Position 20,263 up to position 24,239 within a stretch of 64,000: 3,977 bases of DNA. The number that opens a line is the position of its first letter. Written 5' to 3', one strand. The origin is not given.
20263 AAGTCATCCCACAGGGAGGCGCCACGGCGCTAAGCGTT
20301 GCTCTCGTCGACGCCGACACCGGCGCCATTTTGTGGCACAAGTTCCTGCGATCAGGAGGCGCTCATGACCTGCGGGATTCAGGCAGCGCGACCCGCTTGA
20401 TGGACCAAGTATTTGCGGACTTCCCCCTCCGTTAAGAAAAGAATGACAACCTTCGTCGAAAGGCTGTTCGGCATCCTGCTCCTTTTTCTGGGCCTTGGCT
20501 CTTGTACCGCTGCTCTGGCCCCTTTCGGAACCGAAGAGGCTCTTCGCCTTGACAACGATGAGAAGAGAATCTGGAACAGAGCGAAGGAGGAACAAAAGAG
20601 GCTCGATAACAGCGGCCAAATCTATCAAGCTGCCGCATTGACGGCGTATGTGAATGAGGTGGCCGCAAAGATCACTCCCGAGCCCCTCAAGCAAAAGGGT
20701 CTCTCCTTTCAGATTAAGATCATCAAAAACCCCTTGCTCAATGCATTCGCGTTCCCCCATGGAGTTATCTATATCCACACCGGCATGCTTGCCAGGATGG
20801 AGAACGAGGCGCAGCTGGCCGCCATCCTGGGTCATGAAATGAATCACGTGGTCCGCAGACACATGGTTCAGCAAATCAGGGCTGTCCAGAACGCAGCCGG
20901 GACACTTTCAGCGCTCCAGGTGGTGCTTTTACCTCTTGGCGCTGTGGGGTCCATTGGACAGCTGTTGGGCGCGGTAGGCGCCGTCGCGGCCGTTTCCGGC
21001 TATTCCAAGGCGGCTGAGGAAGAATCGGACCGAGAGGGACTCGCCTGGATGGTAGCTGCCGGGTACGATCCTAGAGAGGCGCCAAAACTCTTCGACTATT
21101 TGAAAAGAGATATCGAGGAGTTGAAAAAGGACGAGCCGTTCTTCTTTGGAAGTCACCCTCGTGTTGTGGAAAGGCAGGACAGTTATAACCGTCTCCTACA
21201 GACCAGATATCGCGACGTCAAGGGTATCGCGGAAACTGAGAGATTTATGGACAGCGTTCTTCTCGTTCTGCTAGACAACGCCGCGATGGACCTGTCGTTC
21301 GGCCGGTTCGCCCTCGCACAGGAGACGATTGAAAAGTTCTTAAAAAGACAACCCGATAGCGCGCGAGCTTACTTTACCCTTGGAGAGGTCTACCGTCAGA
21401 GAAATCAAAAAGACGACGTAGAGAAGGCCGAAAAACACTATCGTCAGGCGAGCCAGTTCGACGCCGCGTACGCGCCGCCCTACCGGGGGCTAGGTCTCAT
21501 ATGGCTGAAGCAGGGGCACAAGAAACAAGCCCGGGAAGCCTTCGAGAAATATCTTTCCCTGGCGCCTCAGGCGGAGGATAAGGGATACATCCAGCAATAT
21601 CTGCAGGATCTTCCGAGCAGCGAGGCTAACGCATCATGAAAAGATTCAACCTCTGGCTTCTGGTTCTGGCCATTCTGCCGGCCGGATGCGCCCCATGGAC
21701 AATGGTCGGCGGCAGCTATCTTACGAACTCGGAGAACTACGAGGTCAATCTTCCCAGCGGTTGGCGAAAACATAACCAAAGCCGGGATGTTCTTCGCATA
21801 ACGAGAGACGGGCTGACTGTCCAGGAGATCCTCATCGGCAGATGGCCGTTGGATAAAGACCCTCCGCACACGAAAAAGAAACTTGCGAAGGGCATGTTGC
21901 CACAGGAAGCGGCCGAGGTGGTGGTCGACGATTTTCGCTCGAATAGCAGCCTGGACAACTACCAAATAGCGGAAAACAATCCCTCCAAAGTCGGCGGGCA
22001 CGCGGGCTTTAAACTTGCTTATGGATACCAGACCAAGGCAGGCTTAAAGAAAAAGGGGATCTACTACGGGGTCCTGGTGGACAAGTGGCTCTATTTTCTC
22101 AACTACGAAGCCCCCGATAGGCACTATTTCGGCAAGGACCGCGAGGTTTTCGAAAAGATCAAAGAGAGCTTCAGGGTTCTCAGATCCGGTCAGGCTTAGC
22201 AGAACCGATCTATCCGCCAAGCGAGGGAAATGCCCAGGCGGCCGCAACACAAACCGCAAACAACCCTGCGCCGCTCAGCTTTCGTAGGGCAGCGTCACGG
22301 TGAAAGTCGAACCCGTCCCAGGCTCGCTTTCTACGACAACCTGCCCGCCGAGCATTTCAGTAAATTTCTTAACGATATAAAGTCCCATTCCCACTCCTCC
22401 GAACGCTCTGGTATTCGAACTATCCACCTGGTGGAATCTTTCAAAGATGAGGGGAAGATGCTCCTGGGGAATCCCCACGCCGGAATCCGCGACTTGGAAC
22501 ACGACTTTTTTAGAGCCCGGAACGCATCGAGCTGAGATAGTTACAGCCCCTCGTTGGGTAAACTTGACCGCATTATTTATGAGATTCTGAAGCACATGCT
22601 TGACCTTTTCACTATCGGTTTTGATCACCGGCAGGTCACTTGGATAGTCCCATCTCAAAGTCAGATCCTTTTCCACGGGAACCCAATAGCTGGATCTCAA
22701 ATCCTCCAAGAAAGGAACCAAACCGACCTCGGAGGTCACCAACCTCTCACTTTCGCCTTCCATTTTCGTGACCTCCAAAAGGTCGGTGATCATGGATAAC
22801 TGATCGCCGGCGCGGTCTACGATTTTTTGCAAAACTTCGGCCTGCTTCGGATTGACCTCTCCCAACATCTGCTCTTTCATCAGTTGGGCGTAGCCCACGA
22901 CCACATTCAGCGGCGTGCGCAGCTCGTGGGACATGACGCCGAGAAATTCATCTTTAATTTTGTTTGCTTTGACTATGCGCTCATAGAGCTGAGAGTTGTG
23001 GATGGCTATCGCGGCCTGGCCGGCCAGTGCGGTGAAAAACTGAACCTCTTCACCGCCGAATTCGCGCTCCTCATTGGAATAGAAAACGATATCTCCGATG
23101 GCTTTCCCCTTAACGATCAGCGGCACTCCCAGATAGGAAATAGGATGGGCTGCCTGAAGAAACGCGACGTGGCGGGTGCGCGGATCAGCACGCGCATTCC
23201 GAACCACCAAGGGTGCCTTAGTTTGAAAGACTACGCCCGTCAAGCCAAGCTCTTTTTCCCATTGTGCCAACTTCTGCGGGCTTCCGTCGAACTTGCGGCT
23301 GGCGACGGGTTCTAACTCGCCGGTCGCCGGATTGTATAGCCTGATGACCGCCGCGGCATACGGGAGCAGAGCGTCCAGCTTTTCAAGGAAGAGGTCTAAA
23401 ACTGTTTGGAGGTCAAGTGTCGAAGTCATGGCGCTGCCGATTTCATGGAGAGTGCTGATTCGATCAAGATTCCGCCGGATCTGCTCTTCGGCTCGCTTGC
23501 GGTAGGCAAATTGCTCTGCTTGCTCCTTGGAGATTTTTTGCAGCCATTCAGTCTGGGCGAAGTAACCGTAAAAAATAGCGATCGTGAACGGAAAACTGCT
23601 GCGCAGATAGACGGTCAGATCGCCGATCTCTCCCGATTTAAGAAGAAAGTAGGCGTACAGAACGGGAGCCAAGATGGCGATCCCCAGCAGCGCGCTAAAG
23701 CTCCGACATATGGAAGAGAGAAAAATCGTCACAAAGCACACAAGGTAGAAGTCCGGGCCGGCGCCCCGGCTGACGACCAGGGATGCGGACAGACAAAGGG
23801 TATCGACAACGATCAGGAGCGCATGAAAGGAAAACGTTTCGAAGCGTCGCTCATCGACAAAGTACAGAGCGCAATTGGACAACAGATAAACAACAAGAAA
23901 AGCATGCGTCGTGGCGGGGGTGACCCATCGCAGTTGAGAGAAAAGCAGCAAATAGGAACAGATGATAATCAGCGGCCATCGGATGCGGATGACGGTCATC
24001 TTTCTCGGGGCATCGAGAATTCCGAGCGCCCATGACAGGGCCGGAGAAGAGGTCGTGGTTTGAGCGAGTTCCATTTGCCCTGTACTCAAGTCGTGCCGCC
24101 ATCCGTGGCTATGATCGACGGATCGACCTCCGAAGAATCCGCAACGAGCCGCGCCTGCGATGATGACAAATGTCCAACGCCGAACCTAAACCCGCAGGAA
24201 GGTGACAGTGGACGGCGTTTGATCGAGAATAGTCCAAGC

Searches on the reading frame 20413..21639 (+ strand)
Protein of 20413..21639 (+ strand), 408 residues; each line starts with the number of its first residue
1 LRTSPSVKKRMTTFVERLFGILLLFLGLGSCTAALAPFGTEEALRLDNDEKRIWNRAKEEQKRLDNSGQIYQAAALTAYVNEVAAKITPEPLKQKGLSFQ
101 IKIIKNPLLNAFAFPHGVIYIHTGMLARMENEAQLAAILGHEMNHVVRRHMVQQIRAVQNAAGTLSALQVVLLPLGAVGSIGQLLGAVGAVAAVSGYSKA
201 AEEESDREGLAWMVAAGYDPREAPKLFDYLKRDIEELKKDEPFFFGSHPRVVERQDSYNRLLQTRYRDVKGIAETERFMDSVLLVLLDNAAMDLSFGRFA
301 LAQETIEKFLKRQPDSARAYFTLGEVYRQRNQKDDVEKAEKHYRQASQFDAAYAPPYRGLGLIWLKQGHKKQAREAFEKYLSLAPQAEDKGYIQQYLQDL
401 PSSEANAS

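Call 100: search_protein_families(library=pfam, proteins=[window:20413-21639:+], max_evalue=0.01)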
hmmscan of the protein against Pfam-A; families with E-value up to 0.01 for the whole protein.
window:20413-21639:+ (408 aa): 14 families
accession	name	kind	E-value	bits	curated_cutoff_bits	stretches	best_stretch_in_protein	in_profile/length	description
PF01435.24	Peptidase_M48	-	1.1e-26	94.3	20.3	1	76-254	7-178/186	Peptidase family M48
PF07719.23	TPR_2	-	4.8e-09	36.1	27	1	357-386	4-33/34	Tetratricopeptide repeat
PF13432.12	TPR_16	-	2.3e-08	34.7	32.7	1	296-346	10-57/65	Tetratricopeptide repeat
PF13371.12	TPR_9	-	3.4e-08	33.8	35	1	332-397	7-72/73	Tetratricopeptide repeat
PF13414.12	TPR_11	-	2.7e-07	30.6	26.8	1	332-368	6-42/42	TPR repeat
PF14559.12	TPR_19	-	3e-07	31.1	25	1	334-386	5-57/68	Tetratricopeptide repeat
PF13181.12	TPR_8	-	9.6e-07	28.9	25.7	0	360-386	7-33/34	Tetratricopeptide repeat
PF00515.34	TPR_1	-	1.1e-06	28.7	27.8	1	357-386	4-33/34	Tetratricopeptide repeat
PF13424.12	TPR_12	-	1.9e-05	25.2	30.1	0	296-347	23-72/77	Tetratricopeptide repeat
PF13428.12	TPR_14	-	2.4e-05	25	23.5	0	294-325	12-43/44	Tetratricopeptide repeat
PF23914.1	TPR_CcmH_CycH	-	2.4e-05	24.7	42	1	294-388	61-155/158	Cytochrome c-type biogenesis protein H TPR domain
PF13431.12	TPR_17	-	0.00013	22.4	24.4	1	307-335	3-31/34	Tetratricopeptide repeat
PF13174.12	TPR_6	-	0.00045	21.1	26.3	0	360-386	6-32/33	Tetratricopeptide repeat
PF18958.6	DUF5700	-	0.00074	19.4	25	1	54-154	52-149/283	Putative zinc dependent peptidase (DUF5700)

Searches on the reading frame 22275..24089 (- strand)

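Call 100: search_protein_families(library=pfam, proteins=[window:22275-24089:-], max_evalue=0.01)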
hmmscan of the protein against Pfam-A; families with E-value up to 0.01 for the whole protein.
window:22275-24089:- (604 aa): 6 families
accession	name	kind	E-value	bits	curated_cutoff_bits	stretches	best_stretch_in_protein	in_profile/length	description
PF02518.31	HATPase_c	-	9.8e-31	106.9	26.4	1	492-603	2-110/111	Histidine kinase-, DNA gyrase B-, and HSP90-like ATPase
PF13185.12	GAF_2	-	3.2e-18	66.7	28.6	1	225-364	2-136/136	GAF domain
PF00512.31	HisKA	-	3.5e-16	59.4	26.9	1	379-445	2-65/66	His Kinase A (phospho-acceptor) domain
PF01590.32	GAF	-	4.5e-16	60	22.4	1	226-363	1-133/133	GAF domain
PF13492.12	GAF_3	-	7.3e-09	36.6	27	1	231-365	6-129/129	GAF domain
PF13581.12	HATPase_c_2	-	0.00028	21.3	27.4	1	493-580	29-112/127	Histidine kinase-like ATPase domain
